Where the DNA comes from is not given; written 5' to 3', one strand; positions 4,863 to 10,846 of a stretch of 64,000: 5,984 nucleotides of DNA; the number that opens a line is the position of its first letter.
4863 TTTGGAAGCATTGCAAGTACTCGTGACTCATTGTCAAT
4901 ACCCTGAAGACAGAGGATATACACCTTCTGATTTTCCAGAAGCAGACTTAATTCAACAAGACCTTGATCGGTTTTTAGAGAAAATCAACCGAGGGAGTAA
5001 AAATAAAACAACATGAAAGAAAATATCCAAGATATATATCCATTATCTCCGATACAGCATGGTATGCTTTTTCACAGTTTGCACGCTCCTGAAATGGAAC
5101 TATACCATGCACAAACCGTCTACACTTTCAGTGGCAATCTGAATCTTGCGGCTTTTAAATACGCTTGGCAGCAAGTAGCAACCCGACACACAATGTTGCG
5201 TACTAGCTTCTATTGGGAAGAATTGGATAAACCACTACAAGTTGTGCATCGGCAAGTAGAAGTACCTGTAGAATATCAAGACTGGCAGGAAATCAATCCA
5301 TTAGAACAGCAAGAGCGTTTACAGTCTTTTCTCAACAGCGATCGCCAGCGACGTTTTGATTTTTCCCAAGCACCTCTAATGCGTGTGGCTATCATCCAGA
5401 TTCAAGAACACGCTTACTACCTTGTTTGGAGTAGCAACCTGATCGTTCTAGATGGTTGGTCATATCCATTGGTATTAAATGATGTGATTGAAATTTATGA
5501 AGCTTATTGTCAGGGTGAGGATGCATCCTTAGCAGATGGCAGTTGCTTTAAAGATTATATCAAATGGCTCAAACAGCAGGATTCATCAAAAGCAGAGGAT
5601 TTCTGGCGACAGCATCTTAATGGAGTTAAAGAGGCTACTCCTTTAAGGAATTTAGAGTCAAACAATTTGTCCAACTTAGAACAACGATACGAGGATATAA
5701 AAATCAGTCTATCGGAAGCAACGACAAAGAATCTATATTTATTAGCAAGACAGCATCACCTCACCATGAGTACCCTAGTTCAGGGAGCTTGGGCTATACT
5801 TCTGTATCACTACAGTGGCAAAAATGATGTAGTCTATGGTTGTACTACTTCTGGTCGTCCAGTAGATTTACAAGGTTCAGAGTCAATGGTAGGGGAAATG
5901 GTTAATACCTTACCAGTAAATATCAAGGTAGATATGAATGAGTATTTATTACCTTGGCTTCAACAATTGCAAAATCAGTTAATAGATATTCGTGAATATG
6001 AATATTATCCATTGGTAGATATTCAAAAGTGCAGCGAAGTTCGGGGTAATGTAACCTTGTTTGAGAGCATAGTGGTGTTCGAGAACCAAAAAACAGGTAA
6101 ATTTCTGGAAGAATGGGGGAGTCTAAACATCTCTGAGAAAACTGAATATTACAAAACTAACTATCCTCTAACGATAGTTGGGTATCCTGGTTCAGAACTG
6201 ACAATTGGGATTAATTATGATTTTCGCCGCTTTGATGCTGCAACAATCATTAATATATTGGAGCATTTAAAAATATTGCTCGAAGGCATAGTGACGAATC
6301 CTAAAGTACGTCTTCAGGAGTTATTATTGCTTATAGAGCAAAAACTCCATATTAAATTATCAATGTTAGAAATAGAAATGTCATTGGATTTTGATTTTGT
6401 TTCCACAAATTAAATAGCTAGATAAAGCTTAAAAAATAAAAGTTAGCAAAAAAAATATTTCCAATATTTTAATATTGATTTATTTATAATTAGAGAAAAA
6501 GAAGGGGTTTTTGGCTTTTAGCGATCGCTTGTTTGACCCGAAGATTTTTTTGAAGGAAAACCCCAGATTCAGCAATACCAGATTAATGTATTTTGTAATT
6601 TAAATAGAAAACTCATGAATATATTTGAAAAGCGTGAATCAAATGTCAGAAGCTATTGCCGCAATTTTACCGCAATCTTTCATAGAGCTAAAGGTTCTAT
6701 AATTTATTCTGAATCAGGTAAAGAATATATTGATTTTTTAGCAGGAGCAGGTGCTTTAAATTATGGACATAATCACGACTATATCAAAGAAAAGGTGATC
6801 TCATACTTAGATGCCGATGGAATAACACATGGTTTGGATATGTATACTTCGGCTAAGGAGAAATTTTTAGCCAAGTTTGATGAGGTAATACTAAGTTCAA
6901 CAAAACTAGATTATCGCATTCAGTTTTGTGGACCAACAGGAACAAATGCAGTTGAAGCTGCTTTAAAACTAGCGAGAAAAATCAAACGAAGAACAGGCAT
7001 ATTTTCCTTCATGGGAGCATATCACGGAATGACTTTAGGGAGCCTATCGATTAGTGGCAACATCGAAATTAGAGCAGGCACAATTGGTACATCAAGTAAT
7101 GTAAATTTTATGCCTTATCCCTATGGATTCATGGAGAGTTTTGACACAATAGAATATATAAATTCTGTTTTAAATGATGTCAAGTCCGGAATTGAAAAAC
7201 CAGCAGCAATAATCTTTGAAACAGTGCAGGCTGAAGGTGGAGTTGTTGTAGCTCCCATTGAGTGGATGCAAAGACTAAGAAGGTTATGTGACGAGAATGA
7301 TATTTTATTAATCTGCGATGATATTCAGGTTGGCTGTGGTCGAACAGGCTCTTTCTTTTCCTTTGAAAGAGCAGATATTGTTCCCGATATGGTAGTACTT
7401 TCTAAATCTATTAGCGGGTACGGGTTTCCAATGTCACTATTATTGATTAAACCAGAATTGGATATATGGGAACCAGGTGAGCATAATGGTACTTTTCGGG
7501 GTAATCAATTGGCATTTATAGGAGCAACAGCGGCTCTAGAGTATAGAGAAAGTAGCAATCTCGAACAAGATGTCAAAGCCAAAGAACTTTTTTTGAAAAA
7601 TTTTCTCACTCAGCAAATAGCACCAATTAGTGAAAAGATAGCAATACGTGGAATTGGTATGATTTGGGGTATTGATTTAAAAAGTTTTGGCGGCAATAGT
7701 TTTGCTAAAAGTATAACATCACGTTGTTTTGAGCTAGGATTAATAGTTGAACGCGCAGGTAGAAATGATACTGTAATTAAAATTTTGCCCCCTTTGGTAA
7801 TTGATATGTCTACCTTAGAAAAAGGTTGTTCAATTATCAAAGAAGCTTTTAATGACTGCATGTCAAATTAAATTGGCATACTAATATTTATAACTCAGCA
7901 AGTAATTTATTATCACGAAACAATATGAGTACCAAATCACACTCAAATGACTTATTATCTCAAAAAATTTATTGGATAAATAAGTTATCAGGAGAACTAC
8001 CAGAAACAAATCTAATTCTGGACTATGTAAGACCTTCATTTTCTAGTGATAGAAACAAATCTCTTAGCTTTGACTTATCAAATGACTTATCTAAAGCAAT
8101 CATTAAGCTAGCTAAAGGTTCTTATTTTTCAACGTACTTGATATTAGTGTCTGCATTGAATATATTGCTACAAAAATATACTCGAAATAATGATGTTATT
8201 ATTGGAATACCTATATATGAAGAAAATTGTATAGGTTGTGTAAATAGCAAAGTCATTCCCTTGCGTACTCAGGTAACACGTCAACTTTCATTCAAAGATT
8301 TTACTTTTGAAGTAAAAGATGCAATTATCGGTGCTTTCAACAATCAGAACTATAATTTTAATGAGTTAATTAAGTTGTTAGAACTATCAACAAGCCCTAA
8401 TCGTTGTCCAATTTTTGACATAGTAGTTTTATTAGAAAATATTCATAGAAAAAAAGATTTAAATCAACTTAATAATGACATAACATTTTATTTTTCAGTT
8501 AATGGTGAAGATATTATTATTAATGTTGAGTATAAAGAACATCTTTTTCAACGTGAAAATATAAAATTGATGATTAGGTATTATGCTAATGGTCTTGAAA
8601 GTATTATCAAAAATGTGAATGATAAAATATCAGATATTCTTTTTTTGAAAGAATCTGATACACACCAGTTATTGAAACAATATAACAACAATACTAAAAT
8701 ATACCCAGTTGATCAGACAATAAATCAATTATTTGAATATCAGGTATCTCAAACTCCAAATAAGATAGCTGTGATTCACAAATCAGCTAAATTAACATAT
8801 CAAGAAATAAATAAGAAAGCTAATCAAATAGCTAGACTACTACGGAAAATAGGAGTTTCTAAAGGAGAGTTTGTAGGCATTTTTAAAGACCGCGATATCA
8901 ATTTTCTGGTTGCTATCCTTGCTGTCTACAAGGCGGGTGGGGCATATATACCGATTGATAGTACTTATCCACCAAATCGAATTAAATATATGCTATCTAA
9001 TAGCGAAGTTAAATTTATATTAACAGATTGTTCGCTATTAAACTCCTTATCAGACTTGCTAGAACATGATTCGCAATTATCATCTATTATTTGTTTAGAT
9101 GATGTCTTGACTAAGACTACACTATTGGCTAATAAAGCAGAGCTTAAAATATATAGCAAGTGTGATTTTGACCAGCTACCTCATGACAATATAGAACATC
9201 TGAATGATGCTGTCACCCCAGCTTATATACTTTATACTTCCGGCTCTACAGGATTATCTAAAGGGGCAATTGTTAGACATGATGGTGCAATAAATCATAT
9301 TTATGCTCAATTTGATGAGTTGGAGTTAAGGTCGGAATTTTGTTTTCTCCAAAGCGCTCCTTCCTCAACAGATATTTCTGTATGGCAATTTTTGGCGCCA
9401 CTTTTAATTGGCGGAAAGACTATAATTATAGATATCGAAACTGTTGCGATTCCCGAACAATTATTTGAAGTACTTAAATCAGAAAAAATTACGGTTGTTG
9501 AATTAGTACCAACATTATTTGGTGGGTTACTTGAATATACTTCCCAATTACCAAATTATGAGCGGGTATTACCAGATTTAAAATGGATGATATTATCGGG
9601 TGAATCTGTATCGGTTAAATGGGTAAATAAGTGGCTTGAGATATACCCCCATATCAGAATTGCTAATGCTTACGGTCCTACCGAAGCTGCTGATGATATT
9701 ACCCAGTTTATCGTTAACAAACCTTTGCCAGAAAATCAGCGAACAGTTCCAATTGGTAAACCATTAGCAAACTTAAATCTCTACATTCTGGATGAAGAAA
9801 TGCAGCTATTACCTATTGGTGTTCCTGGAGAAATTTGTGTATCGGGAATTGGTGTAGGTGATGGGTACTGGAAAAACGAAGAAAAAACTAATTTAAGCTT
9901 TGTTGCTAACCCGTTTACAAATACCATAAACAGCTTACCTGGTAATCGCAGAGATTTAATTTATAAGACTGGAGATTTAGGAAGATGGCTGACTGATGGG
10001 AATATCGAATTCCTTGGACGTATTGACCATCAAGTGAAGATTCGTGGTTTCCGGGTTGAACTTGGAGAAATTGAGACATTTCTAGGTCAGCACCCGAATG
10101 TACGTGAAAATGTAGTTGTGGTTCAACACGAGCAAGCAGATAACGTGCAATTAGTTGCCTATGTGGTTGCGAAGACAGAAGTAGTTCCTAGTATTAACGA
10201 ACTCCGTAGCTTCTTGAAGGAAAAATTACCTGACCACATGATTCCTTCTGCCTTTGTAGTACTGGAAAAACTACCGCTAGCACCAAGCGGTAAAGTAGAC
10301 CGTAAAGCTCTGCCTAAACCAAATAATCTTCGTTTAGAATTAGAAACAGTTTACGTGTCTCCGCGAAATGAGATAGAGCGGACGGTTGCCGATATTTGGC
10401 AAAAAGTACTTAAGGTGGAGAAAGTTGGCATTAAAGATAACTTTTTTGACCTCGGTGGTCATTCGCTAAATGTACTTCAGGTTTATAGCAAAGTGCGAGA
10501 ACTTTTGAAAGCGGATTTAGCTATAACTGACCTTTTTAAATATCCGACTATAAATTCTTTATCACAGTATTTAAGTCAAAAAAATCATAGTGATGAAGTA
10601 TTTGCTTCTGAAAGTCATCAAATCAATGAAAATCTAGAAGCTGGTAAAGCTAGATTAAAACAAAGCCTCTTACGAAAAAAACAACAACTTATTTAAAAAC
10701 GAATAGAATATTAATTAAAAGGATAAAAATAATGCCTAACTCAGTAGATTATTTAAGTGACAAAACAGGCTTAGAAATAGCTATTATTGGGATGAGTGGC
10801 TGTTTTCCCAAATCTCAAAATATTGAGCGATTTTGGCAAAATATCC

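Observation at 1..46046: Orphan hybrid assembly line predicted to make a cationic D-Ala/Dab/Arg/beta-Ala peptide-polyketide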

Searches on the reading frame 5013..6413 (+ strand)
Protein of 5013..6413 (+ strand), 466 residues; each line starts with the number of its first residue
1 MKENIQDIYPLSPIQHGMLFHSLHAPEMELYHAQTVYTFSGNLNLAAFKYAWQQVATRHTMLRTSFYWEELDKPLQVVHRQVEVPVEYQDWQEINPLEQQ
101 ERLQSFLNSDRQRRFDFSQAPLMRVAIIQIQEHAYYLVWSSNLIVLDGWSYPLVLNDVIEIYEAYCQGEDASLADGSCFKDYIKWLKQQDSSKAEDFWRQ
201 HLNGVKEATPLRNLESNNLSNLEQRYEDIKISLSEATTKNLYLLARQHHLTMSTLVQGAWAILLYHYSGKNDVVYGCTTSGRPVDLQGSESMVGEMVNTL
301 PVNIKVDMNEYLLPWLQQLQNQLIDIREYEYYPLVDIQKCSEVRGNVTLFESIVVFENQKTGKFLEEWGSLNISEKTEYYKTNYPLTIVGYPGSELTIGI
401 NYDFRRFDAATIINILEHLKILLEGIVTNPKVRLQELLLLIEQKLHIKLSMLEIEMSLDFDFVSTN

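Call 5: search_protein_families(library=pfam, proteins=[window:5013-6413:+], max_evalue=0.00001)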
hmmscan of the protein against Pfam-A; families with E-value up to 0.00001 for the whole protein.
window:5013-6413:+ (466 aa): 1 family
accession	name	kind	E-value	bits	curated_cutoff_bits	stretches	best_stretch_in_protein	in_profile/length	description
PF00668.25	Condensation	-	8.4e-91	305.4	30.6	1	6-442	2-449/456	Condensation domain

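Call 9: find_encoding_contigs(protein=window:5013-6413:+, flank=10000, max_places=6)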
Protein window:5013-6413:+ (466 aa): no gene with exactly this product is on record in the collection.

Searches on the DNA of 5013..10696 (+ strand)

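Call 27: search_dna_similar(query=window:5013-10696:+, collection=plasmids, mode=distant, max_rows=15)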
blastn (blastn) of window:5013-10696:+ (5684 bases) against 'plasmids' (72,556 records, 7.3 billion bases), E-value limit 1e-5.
Records with a match: 193; places in all: 623; records where one place covers at least 80% of the query: 1.
Best place of each record, by identity: 80-90% 2; 60-80% 191.
By first word of the organism name: Bacillus 119; Nostoc 11; Paenibacillus 9; Bradyrhizobium 7; Vibrio 5; Leptolyngbya 4; Mycetohabitans 4; Salinivibrio 3; Rhizobium 3; Clostridium 3; and 19 more.
By predicted mobility (MOB-suite, as given by PLSDB): non-mobilizable 143; conjugative 29; mobilizable 21.
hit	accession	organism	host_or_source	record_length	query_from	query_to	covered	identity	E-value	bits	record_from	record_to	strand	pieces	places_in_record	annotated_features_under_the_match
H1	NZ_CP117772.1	Nostoc sp. UHCC 0926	whole organism,lichen surface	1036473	6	5313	89%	72.2%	0e+0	2778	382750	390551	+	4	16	none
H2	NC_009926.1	Acaryochloris marina MBIC11017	-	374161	37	5063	44%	68.2%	5e-121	861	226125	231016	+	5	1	non-ribosomal peptide synthetase | condensation domain-containing protein | ectB: diaminobutyrate--2-oxoglutarate transaminase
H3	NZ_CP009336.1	Bacillus thuringiensis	-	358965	1610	2538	16%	71.0%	8e-125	457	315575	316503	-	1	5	ectB: diaminobutyrate--2-oxoglutarate transaminase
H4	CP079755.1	Klebsiella grimontii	cell culture,urine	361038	1610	2538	16%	71.0%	8e-125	457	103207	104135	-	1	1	ectB: diaminobutyrate--2-oxoglutarate transaminase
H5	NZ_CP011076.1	Brevibacillus laterosporus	Oryza sativa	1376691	1701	2505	14%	68.0%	1e-71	280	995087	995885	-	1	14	none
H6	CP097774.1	Paenibacillus polymyxa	Cell culture,Rizosphere soil sample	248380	1713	2537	15%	65.4%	2e-43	187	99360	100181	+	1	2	ectB: diaminobutyrate--2-oxoglutarate transaminase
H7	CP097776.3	Paenibacillus polymyxa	Cell culture,Rizosphere soil sample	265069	1713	2537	15%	65.4%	2e-43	187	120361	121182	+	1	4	ectB: diaminobutyrate--2-oxoglutarate transaminase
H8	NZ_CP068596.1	Paenibacillus sonchi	cell culture,soil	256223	1714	2505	14%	65.6%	7e-43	185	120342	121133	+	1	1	ectB: diaminobutyrate--2-oxoglutarate transaminase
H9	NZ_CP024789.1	Nostoc flagelliforme CCNUN1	cell culture,desert soil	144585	4948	5655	12%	64.1%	2e-24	124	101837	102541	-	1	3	non-ribosomal peptide synthetase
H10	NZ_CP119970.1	Gloeocapsopsis dulcis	Dried cell culture,Desert, underside of ...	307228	4950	5476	9%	65.5%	4e-21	113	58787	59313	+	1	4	amino acid adenylation domain-containing protein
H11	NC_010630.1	Nostoc punctiforme PCC 73102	-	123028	4950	5456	9%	66.8%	1e-14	165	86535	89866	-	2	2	non-ribosomal peptide synthetase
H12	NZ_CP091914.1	Nostoc sp. UHCC 0870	cell culture,Brackish water, ...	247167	4950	5296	6%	66.9%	6e-19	105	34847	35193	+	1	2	non-ribosomal peptide synthetase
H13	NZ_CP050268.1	Salinivibrio costicola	single cell,Fermented shrimp paste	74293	2182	2492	5%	67.6%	2e-17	101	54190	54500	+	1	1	ectB: diaminobutyrate--2-oxoglutarate transaminase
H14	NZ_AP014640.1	Leptolyngbya boryana IAM M-101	-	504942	731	5062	5%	74.5%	2e-18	177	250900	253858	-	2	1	non-ribosomal peptide synthetase (x2)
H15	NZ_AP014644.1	Leptolyngbya boryana dg5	-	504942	731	5062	5%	74.5%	2e-18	177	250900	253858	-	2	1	non-ribosomal peptide synthetase (x2)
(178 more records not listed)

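Call 28: get_annotated_region(hit=H1, flank=20000)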
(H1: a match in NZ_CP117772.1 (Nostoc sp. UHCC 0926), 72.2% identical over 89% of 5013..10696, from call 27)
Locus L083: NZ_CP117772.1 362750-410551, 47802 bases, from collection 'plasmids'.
description: Nostoc sp. UHCC 0926 plasmid pn1, complete sequence
organism: Nostoc sp. UHCC 0926 (NCBI taxid 3025190)
taxonomy: Bacteria; Cyanobacteriota; Cyanophyceae; Nostocales; Nostocaceae; Nostoc; Nostoc sp. UHCC 0926
host: -; source: whole organism,lichen surface; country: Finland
typing (MOB-suite, as given by PLSDB): non-mobilizable; mating-pair formation MPF_T
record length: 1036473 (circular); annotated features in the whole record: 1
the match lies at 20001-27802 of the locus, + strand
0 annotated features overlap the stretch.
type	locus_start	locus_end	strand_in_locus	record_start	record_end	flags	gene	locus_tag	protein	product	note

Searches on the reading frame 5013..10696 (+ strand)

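Call 33: search_protein_families(library=pfam, proteins=[L083:94-2352:+, L083:5862-7445:+, L083:7442-8485:+, L083:45585-46964:+], max_evalue=0.00001)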
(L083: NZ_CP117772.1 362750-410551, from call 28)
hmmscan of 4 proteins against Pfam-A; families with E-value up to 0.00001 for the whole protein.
L083:94-2352:+ (752 aa): 5 families
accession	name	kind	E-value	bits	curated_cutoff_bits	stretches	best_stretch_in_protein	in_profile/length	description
PF08659.16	KR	-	2.1e-42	145.5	22.6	1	385-581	1-179/180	KR domain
PF21394.3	Beta-ketacyl_N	-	6.3e-16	58.9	26.9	1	170-341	12-167/170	Beta-ketoacyl synthase-like, N-terminal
PF00550.31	PP-binding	-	1.5e-15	57.6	20.8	1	675-735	2-64/67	Phosphopantetheine attachment site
PF13561.12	adh_short_C2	-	6.6e-07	29.6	27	0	448-505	39-96/236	Enoyl-(Acyl carrier protein) reductase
PF00106.31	adh_short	-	2.1e-06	27.8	26.6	0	446-498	41-93/195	short chain dehydrogenase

L083:5862-7445:+ (527 aa): 1 family
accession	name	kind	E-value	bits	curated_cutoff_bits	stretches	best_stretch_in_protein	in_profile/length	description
PF00668.25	Condensation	-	1.7e-114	383.5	30.6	1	54-497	5-454/456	Condensation domain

L083:7442-8485:+ (347 aa): 1 family
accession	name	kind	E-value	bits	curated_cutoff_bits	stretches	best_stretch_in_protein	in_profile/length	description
PF02668.22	TauD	-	1.3e-49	170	27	1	48-334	12-263/267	Taurine catabolism dioxygenase TauD, TfdA family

L083:45585-46964:+ (459 aa): 1 family
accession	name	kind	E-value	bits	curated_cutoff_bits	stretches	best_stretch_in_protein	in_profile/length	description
PF00067.27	p450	-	1.7e-72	245.1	22.8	1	4-434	1-456/462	Cytochrome P450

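Call 34: search_protein_families(library=pfam, proteins=[L083:8632-17448:+, L083:17460-22064:+, L083:28385-35017:+], max_evalue=0.00001)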
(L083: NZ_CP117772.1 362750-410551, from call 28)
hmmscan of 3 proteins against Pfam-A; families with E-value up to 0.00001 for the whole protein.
L083:8632-17448:+ (2938 aa): 5 families
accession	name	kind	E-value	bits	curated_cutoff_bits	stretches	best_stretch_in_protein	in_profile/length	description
PF00668.25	Condensation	-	2.1e-303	1006.2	30.6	3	1068-1513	3-455/456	Condensation domain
PF00501.34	AMP-binding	-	1.9e-172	573.8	29.9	2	1533-1889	1-384/384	AMP-binding enzyme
PF02668.22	TauD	-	6.5e-43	148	27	1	2636-2923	13-266/267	Taurine catabolism dioxygenase TauD, TfdA family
PF00550.31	PP-binding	-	1.8e-33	115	20.8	2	2054-2115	3-66/67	Phosphopantetheine attachment site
PF13193.12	AMP-binding_C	-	1.6e-28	99.8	24.5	2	1948-2023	1-76/76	AMP-binding enzyme C-terminal domain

L083:17460-22064:+ (1534 aa): 4 families
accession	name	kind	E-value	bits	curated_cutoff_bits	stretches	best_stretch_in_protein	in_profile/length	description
PF00668.25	Condensation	-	3.1e-139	465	30.6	2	1053-1518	3-455/456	Condensation domain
PF00501.34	AMP-binding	-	4e-87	292.9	29.9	1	463-814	1-383/384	AMP-binding enzyme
PF00550.31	PP-binding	-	1.4e-15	57.7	20.8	1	979-1038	2-64/67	Phosphopantetheine attachment site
PF13193.12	AMP-binding_C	-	1.9e-14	54.8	24.5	1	874-949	1-76/76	AMP-binding enzyme C-terminal domain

L083:28385-35017:+ (2210 aa): 5 families
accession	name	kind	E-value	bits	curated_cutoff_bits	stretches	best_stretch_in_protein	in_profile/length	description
PF00668.25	Condensation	-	1.5e-248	825.4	30.6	2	73-520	2-456/456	Condensation domain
PF00501.34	AMP-binding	-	2e-176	586.9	29.9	2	1596-1939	1-384/384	AMP-binding enzyme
PF00550.31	PP-binding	-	7.1e-33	113.1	20.8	2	2103-2166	2-67/67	Phosphopantetheine attachment site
PF13193.12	AMP-binding_C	-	6.7e-32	110.7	24.5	2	1998-2073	1-76/76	AMP-binding enzyme C-terminal domain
PF18563.6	TubC_N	-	2.7e-18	66.2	26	1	6-53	3-50/52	TubC N-terminal docking domain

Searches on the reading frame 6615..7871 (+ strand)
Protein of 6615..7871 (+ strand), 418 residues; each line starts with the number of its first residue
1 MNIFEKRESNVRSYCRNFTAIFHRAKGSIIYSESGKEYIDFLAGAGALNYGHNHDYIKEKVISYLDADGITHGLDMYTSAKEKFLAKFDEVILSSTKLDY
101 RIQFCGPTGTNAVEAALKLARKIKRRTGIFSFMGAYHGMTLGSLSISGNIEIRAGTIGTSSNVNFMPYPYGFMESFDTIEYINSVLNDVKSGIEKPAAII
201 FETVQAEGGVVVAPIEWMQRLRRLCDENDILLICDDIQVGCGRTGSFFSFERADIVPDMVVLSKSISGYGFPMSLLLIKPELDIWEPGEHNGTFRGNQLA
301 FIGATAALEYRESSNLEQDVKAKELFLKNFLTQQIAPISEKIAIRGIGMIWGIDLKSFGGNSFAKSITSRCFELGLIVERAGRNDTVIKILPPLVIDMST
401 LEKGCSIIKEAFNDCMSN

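Call 5: search_protein_families(library=pfam, proteins=[window:6615-7871:+], max_evalue=0.00001)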
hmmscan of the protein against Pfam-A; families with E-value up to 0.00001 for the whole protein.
window:6615-7871:+ (418 aa): 1 family
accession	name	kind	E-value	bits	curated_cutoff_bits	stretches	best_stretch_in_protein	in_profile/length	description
PF00202.27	Aminotran_3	-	3.3e-77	260.3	30.5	1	17-411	8-402/403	Aminotransferase class-III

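Call 10: find_encoding_contigs(protein=window:6615-7871:+, flank=10000, max_places=6)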
Protein window:6615-7871:+ (418 aa): no gene with exactly this product is on record in the collection.

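Call 50: search_protein_families(library=ncbifam, proteins=[window:6615-7871:+], max_evalue=0.00001)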
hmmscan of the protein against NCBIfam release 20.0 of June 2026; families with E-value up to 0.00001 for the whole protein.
window:6615-7871:+ (418 aa): 69 families (the best 25 are shown)
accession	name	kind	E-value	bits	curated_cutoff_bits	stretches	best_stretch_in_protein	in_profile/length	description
NF006733.0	PRK09264.1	subfamily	3.8e-184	612.1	438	1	1-417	4-419/425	diaminobutyrate--2-oxoglutarate transaminase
TIGR02407.1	ectoine_ectB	equivalog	4.5e-173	575.6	552.2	1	2-413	1-411/412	diaminobutyrate--2-oxoglutarate transaminase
TIGR00709.1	dat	subfamily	6e-137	456.8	401.6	1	2-416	5-437/442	diaminobutyrate--2-oxoglutarate transaminase family protein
NF005393.0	PRK06938.1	subfamily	5.4e-114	381.1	671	1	5-416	36-466/469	diaminobutyrate--2-oxoglutarate transaminase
NF005386.0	PRK06931.1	equivalog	2.8e-109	365.8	753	1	6-414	28-454/461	diaminobutyrate--2-oxoglutarate transaminase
NF004426.0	PRK05769.1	equivalog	5.6e-79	266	552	1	6-414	24-439/441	acetyl ornithine aminotransferase family protein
TIGR00707.1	argD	subfamily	1.6e-74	251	410.05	1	12-412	4-380/381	acetylornithine/succinylornithine family transaminase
NF005993.0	PRK08117.1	subfamily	2e-73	247.5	574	1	22-415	29-430/433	aspartate aminotransferase family protein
NF002797.0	PRK02936.1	equivalog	2.1e-70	237.4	496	1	17-413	10-378/385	acetylornithine transaminase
NF002874.0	PRK03244.1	equivalog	2.1e-66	224.4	457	1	21-414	28-394/399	acetylornithine transaminase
NF006228.0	PRK08360.1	equivalog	3.6e-65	220.3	608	1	19-415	24-427/443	aspartate aminotransferase family protein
NF002325.0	PRK01278.1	subfamily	5e-63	213.1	372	1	18-415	13-389/395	acetylornithine transaminase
NF049976.1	AmadipTransam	equivalog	9.4e-63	212.5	650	1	23-414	19-414/416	2-aminoadipate transaminase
NF005985.0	PRK08088.1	equivalog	4.8e-61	206.7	713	1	5-415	9-424/426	4-aminobutyrate--2-oxoglutarate transaminase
NF053554.1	prodigi_MAP_PigE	equivalog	3.1e-59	201.1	850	1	19-374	401-742/837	prodigiosin MAP biosynthesis aminotransferase PigE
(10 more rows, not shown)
